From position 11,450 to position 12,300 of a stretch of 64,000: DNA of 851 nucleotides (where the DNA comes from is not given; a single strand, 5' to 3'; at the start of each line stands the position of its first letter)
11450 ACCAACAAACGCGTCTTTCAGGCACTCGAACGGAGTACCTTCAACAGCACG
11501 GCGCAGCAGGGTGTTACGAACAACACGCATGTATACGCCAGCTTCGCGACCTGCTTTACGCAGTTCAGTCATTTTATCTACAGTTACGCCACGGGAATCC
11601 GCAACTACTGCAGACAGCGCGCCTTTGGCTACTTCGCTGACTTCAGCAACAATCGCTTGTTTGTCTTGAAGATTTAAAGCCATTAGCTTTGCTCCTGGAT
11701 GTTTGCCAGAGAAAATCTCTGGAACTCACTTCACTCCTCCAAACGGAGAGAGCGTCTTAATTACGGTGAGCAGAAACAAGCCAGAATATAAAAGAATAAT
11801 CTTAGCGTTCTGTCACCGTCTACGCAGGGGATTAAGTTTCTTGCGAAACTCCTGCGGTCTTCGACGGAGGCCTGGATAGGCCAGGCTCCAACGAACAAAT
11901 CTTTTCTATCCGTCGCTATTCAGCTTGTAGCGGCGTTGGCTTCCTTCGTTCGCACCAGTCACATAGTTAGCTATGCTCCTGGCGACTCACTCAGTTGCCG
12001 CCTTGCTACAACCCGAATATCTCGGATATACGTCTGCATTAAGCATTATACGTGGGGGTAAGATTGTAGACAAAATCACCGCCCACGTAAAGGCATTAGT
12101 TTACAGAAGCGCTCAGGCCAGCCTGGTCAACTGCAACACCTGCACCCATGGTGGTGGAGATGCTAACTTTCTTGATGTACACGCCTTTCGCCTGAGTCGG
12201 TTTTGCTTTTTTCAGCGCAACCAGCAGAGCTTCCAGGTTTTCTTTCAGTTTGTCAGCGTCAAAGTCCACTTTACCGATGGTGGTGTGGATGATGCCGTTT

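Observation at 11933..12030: Second copy of the same ERIC-like repeat inside the rplJ autoregulatory leader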

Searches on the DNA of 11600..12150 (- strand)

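Call 6: search_dna_similar(query=window:11684-12095:-, collection=ecoli_genomes, mode=near, max_rows=10)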
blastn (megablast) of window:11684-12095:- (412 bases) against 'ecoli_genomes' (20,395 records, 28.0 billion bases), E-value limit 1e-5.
Records with a match: 5420; places in all: 5422; records where one place covers at least 80% of the query: 3638.
Genomes with a match: 5420 of 5426; with a place that covers at least 80% of the query: 3638. Places per genome that has any: lowest 1, median 1, highest 2. On chromosomes: 5420 places; on plasmids: 2.
Best place of each record, by identity: >=99% 4855; 95-99% 565.
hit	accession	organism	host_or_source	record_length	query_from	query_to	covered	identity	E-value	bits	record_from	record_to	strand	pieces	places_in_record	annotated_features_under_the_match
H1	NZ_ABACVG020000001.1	Escherichia coli strain 2020CK-00188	Homo sapiens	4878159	1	412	100%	100.0%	0e+0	761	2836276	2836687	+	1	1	none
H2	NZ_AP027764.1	Escherichia coli strain 2017-02-2CC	Homo sapiens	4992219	1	412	100%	100.0%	0e+0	761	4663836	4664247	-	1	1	none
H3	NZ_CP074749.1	Escherichia coli strain R32_14_1F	goat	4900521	1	412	100%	100.0%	0e+0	761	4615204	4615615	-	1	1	none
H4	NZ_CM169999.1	Escherichia coli strain N96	Tibetan Pig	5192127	1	412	100%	100.0%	0e+0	761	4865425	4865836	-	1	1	none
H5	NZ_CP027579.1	Escherichia coli strain 2013C-4282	Homo sapiens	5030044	1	412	100%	99.8%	0e+0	756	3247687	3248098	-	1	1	none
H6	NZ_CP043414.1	Escherichia coli strain EC42405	bovine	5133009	1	412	100%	99.8%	0e+0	756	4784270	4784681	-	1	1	none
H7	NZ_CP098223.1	Escherichia coli strain Z0117EC0005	Canis lupus familiaris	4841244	1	412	100%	99.8%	0e+0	756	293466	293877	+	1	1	none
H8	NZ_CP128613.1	Escherichia coli strain WL297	Homo sapiens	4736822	1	412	100%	99.8%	0e+0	756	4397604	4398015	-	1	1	none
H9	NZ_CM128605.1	Escherichia coli strain E200086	Homo sapiens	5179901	1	412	100%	99.8%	0e+0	756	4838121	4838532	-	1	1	none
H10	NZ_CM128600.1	Escherichia coli strain E400634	Homo sapiens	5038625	1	412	100%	99.8%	0e+0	756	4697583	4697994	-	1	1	none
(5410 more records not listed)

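Call 8: search_rna_families(source=window, start=11600, end=12150, threshold=evalue, max_evalue=10, show_alignments=2)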
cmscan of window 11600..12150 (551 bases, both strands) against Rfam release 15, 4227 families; matches with E-value up to 10: 5.
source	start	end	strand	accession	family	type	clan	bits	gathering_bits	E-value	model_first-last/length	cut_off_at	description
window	11701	11942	-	RF02858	Arrc08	Gene; sRNA;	-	39.2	219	2.8e-09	1-270/270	no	Actinobacillus sRNA 08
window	11909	12026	-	RF02818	V_AS5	Gene; antisense;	-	32.9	96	3.2e-05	1-129/129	no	Vibrio RNA AS5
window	11627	11747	-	RF00114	S15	Cis-reg; leader;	CL00121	23.3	39.5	0.0032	1-117/117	no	Ribosomal S15 leader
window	11642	11717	-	RF01051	c-di-GMP-I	Cis-reg; riboswitch;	CL00126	16.4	35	1.2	1-87/87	no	c-di-GMP-I riboswitch aptamer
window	11714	11728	-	RF03092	Ocean-VII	Gene; sRNA;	-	10.9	53.5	2.6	1-41/41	no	Ocean-VII RNA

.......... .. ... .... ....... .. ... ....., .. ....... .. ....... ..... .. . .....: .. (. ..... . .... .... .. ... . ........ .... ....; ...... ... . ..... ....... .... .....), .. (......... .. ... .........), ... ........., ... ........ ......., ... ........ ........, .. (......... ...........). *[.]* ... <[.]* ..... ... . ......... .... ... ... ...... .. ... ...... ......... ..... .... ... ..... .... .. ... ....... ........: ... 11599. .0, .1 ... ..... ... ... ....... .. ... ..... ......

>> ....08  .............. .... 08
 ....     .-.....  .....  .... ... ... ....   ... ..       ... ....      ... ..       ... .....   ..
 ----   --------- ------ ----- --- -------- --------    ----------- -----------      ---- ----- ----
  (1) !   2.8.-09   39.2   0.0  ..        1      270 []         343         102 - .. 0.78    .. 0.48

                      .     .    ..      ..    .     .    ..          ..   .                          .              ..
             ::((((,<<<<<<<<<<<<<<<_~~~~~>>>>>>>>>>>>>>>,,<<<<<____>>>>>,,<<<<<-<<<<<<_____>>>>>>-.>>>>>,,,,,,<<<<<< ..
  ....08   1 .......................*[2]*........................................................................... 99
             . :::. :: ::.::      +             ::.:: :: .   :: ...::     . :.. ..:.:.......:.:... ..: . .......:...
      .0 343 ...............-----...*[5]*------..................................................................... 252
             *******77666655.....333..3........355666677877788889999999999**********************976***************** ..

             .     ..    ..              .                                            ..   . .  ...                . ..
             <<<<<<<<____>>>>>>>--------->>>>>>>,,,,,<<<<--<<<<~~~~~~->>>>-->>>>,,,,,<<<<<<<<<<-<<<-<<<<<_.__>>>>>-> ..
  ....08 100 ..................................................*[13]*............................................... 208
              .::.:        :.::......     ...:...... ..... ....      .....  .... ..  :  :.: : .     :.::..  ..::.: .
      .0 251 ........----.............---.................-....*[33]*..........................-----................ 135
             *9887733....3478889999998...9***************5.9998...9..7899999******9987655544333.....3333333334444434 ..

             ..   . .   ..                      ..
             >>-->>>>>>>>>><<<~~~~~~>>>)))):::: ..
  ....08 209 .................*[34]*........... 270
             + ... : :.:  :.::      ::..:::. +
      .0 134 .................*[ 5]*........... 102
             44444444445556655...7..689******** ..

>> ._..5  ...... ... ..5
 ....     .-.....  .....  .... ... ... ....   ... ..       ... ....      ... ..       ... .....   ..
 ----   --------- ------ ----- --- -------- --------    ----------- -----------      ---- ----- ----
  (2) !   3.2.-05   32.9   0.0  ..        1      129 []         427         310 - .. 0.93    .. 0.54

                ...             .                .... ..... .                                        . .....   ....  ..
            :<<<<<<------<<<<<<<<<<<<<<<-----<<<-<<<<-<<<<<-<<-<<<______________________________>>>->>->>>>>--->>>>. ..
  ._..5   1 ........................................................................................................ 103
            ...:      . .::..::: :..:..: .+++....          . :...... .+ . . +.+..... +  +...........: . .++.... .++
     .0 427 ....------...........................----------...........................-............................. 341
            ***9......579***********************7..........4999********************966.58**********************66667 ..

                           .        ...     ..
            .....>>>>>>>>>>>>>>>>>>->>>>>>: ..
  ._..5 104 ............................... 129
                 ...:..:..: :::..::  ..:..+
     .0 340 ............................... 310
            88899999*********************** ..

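Call 9: search_dna_similar(query=window:11684-12095:-, collection=ecoli_genomes, mode=near, max_rows=40, rows=spread)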
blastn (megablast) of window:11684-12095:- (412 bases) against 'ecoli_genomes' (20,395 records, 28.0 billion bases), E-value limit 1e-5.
Records with a match: 5420; places in all: 5422; records where one place covers at least 80% of the query: 3638.
Genomes with a match: 5420 of 5426; with a place that covers at least 80% of the query: 3638. Places per genome that has any: lowest 1, median 1, highest 2. On chromosomes: 5420 places; on plasmids: 2.
Best place of each record, by identity: >=99% 4855; 95-99% 565.
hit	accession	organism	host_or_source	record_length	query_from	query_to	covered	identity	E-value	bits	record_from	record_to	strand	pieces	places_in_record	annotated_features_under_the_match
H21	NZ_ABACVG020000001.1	Escherichia coli strain 2020CK-00188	Homo sapiens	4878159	1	412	100%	100.0%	0e+0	761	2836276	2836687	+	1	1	none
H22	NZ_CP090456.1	Escherichia coli strain B379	Homo sapiens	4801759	1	412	100%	99.3%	0e+0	745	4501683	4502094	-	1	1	none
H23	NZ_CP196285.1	Escherichia coli strain ECamp083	Homo sapiens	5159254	1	412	100%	99.3%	0e+0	745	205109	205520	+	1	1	none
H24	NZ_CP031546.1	Escherichia coli strain cq9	pig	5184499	1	412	100%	99.0%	0e+0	739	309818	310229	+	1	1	none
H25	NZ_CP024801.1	Escherichia coli strain AMA1167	Homo sapiens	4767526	1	412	100%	99.0%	0e+0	739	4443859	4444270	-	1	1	none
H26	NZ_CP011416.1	Escherichia coli strain CFSAN029787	Homo sapiens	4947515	1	412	100%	99.0%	0e+0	739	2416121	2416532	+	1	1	none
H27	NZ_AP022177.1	Escherichia coli strain WP7-S17-ESBL-04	-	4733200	1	412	100%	99.0%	0e+0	739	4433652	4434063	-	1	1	none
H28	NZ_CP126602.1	Escherichia coli strain Ec1117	Oregano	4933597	1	412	100%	99.0%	0e+0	739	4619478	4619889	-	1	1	none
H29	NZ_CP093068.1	Escherichia coli strain BR1220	Branta canadensis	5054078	1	412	100%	99.0%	0e+0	739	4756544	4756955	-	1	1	none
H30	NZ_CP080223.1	Escherichia coli O141:H4 strain P13-6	Sus scrofa domesticus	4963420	1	412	100%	99.0%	0e+0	739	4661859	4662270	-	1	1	none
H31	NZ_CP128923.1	Escherichia coli strain TUM9868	missing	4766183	1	412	100%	99.0%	0e+0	739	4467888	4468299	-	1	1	none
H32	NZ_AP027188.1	Escherichia coli strain PV0838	Homo sapiens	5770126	1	412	100%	99.0%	0e+0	739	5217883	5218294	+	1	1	none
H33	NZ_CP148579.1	Escherichia coli strain Z1322HEC0003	Homo sapiens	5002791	1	412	100%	99.0%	0e+0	739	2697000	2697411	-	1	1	none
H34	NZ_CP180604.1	Escherichia coli strain PS2Canimalfeces3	Cat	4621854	1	412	100%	99.0%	0e+0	739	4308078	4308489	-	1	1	none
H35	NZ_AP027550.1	Escherichia coli strain LR-51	Homo sapiens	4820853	1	412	100%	99.0%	0e+0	739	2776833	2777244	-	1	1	none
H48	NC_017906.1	Escherichia coli Xuzhou21 strain Xuzhou21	-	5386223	1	412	66%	100.0%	2e-111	501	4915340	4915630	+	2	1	none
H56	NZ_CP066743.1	Escherichia coli strain UPEC 536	Homo sapiens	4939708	1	412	66%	99.6%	2e-111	495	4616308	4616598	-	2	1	none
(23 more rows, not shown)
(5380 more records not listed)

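Call 12: get_annotated_region(hit=H48, flank=600)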
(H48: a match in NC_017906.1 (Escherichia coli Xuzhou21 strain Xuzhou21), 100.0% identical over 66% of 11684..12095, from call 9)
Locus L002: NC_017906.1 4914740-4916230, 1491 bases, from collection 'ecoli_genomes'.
description: Escherichia coli Xuzhou21, complete sequence
organism: Escherichia coli Xuzhou21 strain Xuzhou21 (NCBI taxid 741093)
replicon: chromosome; assembly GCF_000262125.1
host: -; source: -; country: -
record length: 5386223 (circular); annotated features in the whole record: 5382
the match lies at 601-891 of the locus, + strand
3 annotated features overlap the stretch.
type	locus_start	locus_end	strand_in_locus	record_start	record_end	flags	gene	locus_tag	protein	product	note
CDS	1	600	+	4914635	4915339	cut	rplA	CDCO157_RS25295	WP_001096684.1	50S ribosomal protein L1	-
CDS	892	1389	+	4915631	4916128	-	rplJ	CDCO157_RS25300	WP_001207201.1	50S ribosomal protein L10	-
CDS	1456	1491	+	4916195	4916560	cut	rplL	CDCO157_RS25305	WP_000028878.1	50S ribosomal protein L7/L12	-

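Call 13: get_annotated_region(hit=H56, flank=600)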
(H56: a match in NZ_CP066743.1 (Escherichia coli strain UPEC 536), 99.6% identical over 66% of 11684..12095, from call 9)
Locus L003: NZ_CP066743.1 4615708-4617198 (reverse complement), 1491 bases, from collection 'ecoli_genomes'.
description: Escherichia coli strain UPEC 536 chromosome, complete genome
organism: Escherichia coli strain UPEC 536 (NCBI taxid 562)
replicon: chromosome; assembly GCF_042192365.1
host: Homo sapiens; source: urine; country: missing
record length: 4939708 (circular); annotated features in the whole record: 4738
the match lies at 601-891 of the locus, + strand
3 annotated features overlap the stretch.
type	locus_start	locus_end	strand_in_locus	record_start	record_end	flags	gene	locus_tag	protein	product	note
CDS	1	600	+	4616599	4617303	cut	rplA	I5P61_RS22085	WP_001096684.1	50S ribosomal protein L1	-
CDS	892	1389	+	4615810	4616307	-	rplJ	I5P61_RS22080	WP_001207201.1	50S ribosomal protein L10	-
CDS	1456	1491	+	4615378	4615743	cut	rplL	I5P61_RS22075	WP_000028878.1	50S ribosomal protein L7/L12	-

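Call 61: search_dna_similar(query=window:11909-12026:-, collection=ecoli_genomes, mode=distant, max_evalue=10, max_rows=12)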
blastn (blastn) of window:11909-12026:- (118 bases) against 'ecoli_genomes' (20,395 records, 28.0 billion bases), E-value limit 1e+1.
Records with a match: 4537; places in all: 18859; records where one place covers at least 80% of the query: 3679.
Genomes with a match: 4525 of 5426; with a place that covers at least 80% of the query: 3684. Places per genome that has any: lowest 1, median 4, highest 8. On chromosomes: 18847 places; on plasmids: 12.
Best place of each record, by identity: >=99% 18; 95-99% 3581; 90-95% 13; 80-90% 624; 60-80% 301.
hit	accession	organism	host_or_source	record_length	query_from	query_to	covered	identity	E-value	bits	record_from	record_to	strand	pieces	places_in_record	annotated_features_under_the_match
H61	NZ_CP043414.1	Escherichia coli strain EC42405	bovine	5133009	1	118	100%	100.0%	9e-53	214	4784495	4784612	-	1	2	none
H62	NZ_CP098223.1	Escherichia coli strain Z0117EC0005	Canis lupus familiaris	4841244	1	118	100%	100.0%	9e-53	214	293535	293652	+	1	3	none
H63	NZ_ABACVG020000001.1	Escherichia coli strain 2020CK-00188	Homo sapiens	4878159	1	118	100%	100.0%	9e-53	214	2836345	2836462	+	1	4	none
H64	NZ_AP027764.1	Escherichia coli strain 2017-02-2CC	Homo sapiens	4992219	1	118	100%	100.0%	9e-53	214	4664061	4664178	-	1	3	none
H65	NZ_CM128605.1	Escherichia coli strain E200086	Homo sapiens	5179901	1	118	100%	100.0%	9e-53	214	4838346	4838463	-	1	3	none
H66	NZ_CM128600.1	Escherichia coli strain E400634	Homo sapiens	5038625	1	118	100%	100.0%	9e-53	214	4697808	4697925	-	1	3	none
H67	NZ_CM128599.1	Escherichia coli strain E500002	Homo sapiens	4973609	1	118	100%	100.0%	9e-53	214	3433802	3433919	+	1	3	none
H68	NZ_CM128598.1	Escherichia coli strain E600003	Homo sapiens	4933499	1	118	100%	100.0%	9e-53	214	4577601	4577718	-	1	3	none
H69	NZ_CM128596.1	Escherichia coli strain 100117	Homo sapiens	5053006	1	118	100%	100.0%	9e-53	214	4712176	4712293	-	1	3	none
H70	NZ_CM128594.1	Escherichia coli strain 100248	Homo sapiens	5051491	1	118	100%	100.0%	9e-53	214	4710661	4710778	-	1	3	none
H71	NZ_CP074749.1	Escherichia coli strain R32_14_1F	goat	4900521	1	118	100%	100.0%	9e-53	214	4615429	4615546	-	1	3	none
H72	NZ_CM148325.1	Escherichia coli strain 24A16CRGN010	Homo sapiens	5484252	1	118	100%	100.0%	9e-53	214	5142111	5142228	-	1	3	none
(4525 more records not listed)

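Call 65: search_dna_similar(query=L002:622-700:+, collection=ecoli_genomes, mode=near, max_rows=40, rows=spread)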
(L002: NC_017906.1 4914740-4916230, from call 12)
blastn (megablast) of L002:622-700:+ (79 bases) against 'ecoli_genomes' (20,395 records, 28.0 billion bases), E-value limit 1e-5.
Records with a match: 5411; places in all: 5413; records where one place covers at least 80% of the query: 1782.
Genomes with a match: 5411 of 5426; with a place that covers at least 80% of the query: 1782. Places per genome that has any: lowest 1, median 1, highest 2. On chromosomes: 5411 places; on plasmids: 2.
Best place of each record, by identity: >=99% 4836; 95-99% 572; 80-90% 3.
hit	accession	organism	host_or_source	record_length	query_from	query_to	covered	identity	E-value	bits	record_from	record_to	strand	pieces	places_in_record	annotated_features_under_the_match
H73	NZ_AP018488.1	Escherichia coli O157:H7 strain PV15-279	Homo sapiens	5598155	1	79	100%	100.0%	8e-33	147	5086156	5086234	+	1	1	none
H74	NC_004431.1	Escherichia coli CFT073 strain CFT073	-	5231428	1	79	100%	100.0%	8e-33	147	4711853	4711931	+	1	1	none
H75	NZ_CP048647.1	Escherichia coli strain GW-AmxH19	wastewater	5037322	1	79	100%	100.0%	8e-33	147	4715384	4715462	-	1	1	none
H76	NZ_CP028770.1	Escherichia coli strain A4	possum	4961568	1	79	100%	100.0%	8e-33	147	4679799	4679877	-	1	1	none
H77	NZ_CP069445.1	Escherichia coli strain FDAARGOS_1251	Homo sapiens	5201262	1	79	100%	100.0%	8e-33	147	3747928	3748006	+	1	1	none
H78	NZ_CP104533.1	Escherichia coli strain E10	Poultry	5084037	1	79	100%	100.0%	8e-33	147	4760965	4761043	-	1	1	none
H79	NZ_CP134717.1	Escherichia coli strain RIVM_C036204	Homo sapiens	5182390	1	79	100%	100.0%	8e-33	147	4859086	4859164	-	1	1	none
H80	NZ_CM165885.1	Escherichia coli strain N54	Homo sapiens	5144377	1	79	100%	100.0%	8e-33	147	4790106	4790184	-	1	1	none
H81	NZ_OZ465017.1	Escherichia coli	Homo sapiens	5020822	1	79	100%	100.0%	8e-33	147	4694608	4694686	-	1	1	none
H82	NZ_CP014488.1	Escherichia coli strain G749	Homo sapiens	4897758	1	79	100%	98.7%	4e-31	141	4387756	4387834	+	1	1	none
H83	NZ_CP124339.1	Escherichia coli strain AVS0713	wastewater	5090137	1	79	100%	98.7%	4e-31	141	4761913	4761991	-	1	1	none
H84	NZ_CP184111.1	Escherichia coli strain AZ 190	Homo sapiens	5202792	1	79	100%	98.7%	4e-31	141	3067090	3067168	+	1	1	none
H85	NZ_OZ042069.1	Escherichia coli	-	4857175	1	79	100%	98.7%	4e-31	141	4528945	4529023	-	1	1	none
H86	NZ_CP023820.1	Escherichia coli strain 7/2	Homo sapiens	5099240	49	79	39%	100.0%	4e-6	58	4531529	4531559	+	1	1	none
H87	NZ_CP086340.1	Escherichia coli strain ESY003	Homo sapiens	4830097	49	79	39%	100.0%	4e-6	58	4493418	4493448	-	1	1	none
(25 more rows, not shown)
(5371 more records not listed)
